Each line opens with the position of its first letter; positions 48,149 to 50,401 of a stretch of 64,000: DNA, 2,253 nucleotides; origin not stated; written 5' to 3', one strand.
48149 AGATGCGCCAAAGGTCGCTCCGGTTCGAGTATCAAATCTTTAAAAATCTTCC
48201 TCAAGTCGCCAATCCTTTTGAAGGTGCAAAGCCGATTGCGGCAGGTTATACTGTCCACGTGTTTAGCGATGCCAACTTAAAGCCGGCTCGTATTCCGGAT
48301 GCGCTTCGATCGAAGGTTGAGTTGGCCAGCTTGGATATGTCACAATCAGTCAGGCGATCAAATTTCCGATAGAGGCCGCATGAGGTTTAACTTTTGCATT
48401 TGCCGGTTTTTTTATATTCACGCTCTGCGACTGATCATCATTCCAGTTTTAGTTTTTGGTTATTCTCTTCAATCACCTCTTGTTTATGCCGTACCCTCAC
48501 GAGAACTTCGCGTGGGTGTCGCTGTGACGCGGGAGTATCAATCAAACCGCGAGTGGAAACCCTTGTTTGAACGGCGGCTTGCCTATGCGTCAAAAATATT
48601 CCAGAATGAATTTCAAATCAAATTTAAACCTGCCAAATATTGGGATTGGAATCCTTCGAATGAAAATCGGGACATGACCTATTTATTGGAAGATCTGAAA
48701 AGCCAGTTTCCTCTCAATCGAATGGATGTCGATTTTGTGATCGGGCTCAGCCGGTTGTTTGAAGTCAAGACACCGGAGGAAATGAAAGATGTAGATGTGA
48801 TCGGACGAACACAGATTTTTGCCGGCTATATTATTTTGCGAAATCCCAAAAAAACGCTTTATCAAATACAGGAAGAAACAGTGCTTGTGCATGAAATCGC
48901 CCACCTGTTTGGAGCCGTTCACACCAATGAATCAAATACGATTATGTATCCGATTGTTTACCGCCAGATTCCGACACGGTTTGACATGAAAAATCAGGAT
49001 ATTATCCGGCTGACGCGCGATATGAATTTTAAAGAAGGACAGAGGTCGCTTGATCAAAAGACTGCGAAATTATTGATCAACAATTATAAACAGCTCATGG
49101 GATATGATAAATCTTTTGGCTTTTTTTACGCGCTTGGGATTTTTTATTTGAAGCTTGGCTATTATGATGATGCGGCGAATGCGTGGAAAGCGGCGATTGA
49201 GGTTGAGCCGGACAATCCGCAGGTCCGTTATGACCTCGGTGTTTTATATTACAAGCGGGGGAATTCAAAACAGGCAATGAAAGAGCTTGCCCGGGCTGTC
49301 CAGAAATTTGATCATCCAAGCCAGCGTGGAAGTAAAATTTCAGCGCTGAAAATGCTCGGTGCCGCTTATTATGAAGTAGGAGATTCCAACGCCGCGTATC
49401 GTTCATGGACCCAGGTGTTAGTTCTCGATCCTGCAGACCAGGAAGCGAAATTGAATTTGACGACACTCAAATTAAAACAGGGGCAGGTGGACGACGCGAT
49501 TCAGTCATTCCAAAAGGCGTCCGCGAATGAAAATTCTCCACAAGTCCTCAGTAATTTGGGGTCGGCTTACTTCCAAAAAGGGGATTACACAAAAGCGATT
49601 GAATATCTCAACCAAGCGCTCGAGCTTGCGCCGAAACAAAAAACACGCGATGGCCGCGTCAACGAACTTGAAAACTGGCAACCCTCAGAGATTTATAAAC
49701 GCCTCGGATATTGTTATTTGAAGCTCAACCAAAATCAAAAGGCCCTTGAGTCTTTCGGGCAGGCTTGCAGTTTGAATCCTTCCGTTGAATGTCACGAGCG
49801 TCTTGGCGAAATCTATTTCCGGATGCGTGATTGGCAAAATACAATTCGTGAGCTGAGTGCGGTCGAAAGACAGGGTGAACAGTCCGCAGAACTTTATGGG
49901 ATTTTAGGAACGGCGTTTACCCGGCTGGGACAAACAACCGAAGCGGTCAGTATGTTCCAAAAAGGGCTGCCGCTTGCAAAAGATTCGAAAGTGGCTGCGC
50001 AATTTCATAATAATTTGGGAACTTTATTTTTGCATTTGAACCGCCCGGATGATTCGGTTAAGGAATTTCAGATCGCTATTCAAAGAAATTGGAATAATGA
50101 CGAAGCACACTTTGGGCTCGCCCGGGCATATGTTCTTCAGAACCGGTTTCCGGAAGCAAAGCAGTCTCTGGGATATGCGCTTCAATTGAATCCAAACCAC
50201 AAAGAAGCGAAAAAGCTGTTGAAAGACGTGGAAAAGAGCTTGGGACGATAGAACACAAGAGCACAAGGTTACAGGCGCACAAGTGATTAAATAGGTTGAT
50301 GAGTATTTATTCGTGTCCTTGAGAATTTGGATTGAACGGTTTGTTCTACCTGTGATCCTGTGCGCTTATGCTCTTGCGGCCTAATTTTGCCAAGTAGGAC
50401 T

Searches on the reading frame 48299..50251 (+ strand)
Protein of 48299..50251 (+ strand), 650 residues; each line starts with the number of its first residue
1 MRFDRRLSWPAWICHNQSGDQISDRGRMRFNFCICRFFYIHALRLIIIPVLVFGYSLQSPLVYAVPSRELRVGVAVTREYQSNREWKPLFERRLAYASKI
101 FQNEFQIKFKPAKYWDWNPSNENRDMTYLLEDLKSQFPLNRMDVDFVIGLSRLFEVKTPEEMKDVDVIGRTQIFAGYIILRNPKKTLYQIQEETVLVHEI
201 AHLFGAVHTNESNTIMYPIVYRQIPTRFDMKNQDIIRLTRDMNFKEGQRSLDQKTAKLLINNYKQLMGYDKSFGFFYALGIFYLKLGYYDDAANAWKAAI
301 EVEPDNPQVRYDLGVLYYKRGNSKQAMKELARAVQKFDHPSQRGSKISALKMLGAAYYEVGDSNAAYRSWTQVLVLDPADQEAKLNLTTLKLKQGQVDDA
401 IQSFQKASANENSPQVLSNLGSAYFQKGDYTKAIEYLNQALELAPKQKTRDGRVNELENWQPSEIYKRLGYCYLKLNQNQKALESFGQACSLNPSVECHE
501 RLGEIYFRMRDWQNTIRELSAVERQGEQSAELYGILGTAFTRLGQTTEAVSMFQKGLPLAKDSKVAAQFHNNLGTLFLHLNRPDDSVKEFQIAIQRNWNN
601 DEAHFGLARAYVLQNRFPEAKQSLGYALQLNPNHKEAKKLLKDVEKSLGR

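Call 7: search_protein_families(library=pfam, proteins=[window:48299-50251:+])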
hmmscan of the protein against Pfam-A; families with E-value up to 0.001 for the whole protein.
window:48299-50251:+ (650 aa): 39 families (the best 25 are shown)
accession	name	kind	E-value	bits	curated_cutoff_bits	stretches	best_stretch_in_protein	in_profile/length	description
PF07719.23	TPR_2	-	5.2e-49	160.8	27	4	415-446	2-33/34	Tetratricopeptide repeat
PF00515.34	TPR_1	-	3.3e-48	160.1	27.8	3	415-446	2-33/34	Tetratricopeptide repeat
PF13432.12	TPR_16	-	5.3e-36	123.1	32.7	3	277-336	1-60/65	Tetratricopeptide repeat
PF13181.12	TPR_8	-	1.2e-32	109.7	25.7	2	415-446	2-33/34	Tetratricopeptide repeat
PF14559.12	TPR_19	-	5.1e-31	107.3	25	4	284-337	2-55/68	Tetratricopeptide repeat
PF13414.12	TPR_11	-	1.7e-30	104.9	26.8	3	283-321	4-42/42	TPR repeat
PF13428.12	TPR_14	-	5.4e-29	98.1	23.5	1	277-314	5-42/44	Tetratricopeptide repeat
PF13424.12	TPR_12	-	2e-25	89.2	30.1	2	415-492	4-74/77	Tetratricopeptide repeat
PF13176.12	TPR_7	-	1.6e-22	78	27.9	1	417-448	2-33/36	Tetratricopeptide repeat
PF13431.12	TPR_17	-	4.4e-22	76.9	24.4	1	296-326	2-32/34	Tetratricopeptide repeat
PF13174.12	TPR_6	-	1.5e-20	72.8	26.3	0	417-446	3-32/33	Tetratricopeptide repeat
PF23914.1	TPR_CcmH_CycH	-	7.4e-19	68.6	42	2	352-450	55-157/158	Cytochrome c-type biogenesis protein H TPR domain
PF13371.12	TPR_9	-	5.9e-17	61.9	35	1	283-340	5-62/73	Tetratricopeptide repeat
PF12895.13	ANAPC3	-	1.1e-13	51.7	27.2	0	394-446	2-54/82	Anaphase-promoting complex, cyclosome, subunit 3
PF14561.12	TPR_20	-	4.4e-13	49.8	25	1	294-342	9-57/90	Tetratricopeptide repeat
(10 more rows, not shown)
